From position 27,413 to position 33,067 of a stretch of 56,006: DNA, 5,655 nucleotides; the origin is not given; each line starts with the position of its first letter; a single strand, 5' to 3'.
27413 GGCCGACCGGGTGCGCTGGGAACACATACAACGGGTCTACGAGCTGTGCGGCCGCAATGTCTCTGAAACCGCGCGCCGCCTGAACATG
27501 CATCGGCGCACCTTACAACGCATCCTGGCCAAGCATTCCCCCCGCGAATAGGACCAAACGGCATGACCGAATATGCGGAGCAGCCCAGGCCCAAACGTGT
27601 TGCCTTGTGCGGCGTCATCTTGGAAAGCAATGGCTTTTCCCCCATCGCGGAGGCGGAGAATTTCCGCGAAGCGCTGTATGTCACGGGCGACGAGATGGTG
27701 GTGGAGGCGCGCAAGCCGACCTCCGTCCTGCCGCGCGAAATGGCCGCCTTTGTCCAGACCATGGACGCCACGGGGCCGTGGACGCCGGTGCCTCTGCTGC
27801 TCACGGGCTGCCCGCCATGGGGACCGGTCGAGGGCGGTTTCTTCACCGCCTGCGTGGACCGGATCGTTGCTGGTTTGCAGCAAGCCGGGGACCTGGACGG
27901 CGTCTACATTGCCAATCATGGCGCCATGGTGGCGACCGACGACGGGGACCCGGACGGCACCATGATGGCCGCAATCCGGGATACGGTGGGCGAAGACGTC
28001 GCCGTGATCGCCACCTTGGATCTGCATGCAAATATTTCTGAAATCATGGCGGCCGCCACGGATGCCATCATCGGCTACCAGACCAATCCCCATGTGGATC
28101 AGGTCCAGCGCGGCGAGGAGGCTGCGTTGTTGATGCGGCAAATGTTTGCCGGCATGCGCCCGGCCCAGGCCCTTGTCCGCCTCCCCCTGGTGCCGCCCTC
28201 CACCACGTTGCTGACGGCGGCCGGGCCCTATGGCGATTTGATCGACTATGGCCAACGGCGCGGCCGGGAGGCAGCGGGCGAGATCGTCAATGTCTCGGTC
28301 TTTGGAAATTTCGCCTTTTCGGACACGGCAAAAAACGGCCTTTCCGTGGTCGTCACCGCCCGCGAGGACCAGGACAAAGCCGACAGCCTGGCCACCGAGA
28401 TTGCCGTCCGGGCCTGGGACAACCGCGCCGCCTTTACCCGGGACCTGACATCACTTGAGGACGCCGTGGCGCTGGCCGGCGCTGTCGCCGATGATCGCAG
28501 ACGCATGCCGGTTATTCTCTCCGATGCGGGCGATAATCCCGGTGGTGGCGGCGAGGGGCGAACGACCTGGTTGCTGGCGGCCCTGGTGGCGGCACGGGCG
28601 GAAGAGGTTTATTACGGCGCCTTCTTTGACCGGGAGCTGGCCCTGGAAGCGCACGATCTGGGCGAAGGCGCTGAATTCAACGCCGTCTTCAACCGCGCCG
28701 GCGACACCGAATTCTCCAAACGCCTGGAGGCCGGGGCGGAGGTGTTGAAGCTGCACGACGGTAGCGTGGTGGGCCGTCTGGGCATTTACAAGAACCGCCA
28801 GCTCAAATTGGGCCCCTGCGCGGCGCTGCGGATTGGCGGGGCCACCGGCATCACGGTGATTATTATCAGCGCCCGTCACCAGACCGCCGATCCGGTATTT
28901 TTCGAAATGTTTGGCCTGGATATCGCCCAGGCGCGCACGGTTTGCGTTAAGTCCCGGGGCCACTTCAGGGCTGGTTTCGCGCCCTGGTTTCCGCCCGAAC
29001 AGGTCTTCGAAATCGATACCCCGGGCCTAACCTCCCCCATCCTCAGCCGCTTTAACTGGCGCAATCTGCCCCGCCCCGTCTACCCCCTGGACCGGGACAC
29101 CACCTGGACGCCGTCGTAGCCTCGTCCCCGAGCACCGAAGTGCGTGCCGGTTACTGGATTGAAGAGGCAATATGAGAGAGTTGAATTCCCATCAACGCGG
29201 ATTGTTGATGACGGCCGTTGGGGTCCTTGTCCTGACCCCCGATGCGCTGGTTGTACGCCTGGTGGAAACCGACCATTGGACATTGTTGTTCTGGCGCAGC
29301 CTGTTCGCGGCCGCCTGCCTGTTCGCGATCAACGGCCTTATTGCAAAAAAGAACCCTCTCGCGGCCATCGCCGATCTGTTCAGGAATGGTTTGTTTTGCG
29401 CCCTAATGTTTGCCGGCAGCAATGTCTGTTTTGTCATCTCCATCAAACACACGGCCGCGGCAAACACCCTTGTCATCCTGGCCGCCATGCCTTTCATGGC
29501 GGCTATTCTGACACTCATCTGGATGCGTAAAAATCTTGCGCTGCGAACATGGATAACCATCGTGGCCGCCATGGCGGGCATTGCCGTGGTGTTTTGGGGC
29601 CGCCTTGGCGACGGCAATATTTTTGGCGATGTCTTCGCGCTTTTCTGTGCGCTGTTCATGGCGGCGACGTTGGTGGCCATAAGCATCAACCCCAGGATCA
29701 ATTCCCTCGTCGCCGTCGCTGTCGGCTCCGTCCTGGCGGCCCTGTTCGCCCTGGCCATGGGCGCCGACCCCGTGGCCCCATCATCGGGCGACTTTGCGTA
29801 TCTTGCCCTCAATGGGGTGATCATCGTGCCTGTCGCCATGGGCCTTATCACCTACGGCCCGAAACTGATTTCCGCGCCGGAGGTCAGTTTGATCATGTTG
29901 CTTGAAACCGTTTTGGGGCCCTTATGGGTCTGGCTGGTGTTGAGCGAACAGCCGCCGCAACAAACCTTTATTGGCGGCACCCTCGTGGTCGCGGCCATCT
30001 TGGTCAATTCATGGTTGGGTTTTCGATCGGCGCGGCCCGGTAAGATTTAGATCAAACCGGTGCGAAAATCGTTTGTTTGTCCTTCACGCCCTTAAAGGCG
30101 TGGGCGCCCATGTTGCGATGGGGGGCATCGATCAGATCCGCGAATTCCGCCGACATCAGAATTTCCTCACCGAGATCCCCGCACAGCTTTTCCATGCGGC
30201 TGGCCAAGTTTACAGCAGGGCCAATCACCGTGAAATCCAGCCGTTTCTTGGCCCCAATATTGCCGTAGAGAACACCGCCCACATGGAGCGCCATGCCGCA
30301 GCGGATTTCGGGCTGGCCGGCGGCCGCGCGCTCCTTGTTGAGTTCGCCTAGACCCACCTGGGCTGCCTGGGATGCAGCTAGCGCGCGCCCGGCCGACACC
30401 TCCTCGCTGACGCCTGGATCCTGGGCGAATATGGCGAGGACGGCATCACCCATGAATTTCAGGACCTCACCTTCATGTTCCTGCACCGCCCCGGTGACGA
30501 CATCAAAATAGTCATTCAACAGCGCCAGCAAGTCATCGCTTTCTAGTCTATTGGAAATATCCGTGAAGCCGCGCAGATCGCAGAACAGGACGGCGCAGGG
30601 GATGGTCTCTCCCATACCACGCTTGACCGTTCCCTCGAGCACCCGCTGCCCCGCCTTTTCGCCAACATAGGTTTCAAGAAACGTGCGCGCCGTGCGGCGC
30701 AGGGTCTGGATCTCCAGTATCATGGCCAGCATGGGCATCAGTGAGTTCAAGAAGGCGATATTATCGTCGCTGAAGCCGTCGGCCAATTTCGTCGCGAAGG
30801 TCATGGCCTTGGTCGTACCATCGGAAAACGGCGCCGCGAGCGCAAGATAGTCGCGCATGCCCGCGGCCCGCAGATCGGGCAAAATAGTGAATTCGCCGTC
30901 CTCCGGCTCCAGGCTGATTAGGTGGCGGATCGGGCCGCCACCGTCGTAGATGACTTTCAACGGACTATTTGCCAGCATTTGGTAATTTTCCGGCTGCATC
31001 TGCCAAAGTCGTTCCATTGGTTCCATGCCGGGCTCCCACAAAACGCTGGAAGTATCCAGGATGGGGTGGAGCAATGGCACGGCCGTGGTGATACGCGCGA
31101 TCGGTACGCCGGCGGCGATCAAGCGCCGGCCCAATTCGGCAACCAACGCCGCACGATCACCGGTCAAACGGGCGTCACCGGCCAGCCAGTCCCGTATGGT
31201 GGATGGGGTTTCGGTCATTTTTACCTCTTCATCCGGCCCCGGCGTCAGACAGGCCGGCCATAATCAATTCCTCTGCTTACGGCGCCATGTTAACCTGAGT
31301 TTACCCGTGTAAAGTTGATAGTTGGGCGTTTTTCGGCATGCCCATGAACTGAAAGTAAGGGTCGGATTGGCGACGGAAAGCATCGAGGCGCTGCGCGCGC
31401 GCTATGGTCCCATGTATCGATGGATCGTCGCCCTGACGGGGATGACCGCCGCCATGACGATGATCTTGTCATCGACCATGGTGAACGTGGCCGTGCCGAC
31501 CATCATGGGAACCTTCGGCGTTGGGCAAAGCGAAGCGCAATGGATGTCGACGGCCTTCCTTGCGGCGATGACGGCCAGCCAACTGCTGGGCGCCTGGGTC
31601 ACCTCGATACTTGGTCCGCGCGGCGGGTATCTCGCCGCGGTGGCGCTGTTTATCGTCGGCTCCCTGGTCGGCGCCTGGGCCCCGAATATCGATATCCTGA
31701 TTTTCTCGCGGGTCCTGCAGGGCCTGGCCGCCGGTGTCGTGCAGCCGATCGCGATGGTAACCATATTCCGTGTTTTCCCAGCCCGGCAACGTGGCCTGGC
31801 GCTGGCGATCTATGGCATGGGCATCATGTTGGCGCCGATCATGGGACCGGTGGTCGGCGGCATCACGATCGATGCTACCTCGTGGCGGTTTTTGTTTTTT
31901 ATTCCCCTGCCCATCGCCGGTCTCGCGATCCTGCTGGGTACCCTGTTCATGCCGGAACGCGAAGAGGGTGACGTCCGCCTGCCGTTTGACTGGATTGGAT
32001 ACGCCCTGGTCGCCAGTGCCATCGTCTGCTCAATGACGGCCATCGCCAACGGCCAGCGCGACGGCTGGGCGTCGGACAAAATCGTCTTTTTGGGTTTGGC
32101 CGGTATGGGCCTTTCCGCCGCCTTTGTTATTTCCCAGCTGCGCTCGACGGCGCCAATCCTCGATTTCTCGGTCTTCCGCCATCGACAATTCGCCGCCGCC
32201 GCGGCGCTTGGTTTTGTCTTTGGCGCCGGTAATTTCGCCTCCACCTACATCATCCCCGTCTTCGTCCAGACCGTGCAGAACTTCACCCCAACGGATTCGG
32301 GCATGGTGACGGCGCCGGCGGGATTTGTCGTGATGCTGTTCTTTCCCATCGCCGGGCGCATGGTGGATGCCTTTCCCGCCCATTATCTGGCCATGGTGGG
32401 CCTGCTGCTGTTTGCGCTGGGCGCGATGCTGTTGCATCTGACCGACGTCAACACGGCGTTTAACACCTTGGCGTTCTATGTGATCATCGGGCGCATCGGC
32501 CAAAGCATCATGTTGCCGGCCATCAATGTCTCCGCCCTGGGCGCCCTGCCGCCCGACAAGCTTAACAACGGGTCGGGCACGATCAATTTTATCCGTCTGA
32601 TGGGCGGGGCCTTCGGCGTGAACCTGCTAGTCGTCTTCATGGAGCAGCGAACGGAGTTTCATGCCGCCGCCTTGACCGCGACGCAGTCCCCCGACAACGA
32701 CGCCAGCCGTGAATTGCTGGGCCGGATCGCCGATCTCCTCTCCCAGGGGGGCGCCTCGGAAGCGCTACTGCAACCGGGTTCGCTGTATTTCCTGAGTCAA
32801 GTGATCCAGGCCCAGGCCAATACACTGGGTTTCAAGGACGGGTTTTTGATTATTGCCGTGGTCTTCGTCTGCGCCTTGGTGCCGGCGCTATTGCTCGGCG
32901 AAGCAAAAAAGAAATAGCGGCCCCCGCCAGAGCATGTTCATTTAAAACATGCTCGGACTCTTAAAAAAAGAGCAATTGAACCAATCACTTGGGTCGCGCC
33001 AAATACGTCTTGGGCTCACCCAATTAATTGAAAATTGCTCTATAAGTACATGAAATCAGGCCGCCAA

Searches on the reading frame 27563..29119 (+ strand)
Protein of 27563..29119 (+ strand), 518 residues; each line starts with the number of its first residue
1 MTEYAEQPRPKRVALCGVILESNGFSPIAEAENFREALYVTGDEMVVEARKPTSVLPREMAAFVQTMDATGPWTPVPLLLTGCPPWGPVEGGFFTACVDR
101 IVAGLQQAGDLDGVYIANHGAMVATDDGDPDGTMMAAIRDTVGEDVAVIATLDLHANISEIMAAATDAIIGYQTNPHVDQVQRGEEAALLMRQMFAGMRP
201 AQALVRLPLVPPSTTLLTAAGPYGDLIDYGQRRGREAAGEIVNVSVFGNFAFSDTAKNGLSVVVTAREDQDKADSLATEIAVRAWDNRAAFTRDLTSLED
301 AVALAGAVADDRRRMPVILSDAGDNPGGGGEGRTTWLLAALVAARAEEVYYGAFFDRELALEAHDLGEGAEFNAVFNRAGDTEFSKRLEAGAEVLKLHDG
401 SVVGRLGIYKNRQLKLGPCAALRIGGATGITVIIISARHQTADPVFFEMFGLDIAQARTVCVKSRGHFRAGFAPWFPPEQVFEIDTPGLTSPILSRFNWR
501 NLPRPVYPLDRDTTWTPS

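Call 12: search_protein_families(library=pfam, proteins=[window:27563-29119:+])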
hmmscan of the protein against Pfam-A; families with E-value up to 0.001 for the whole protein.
window:27563-29119:+ (518 aa): 2 families
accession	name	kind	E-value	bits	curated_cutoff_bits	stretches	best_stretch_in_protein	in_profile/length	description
PF07364.17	DUF1485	-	4.4e-71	240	22.8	1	12-305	1-289/290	Metallopeptidase family M81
PF07171.17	MlrC_C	-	2.2e-40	139.2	27.2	1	319-501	1-178/178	MlrC C-terminus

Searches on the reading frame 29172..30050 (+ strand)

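Call 12: search_protein_families(library=pfam, proteins=[window:29172-30050:+])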
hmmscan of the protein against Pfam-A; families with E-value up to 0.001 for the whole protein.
window:29172-30050:+ (292 aa): 2 families
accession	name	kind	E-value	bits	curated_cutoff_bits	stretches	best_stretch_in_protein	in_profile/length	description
PF00892.27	EamA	-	1.4e-23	84.1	28.2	2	29-141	22-134/135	EamA-like transporter family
PF03151.22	TPT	-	0.00011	22.1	30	1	67-139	63-134/291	Triose-phosphate Transporter family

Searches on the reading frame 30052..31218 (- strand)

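Call 12: search_protein_families(library=pfam, proteins=[window:30052-31218:-])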
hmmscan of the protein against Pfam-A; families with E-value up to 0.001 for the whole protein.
window:30052-31218:- (388 aa): 1 family
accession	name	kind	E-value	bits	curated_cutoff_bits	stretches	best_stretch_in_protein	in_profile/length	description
PF00211.25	Guanylate_cyc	-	3.7e-14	53.2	21.9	1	207-364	8-156/183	Adenylate and Guanylate cyclase catalytic domain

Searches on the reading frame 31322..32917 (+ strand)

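Call 12: search_protein_families(library=pfam, proteins=[window:31322-32917:+])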
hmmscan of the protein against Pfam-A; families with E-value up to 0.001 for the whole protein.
window:31322-32917:+ (531 aa): 2 families
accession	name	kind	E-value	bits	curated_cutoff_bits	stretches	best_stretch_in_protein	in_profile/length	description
PF07690.21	MFS_1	-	1.7e-48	165.8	33.4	1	42-432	3-346/347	Major Facilitator Superfamily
PF00083.30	Sugar_tr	-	2.3e-10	40.4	22.3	1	70-212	46-193/452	Sugar (and other) transporter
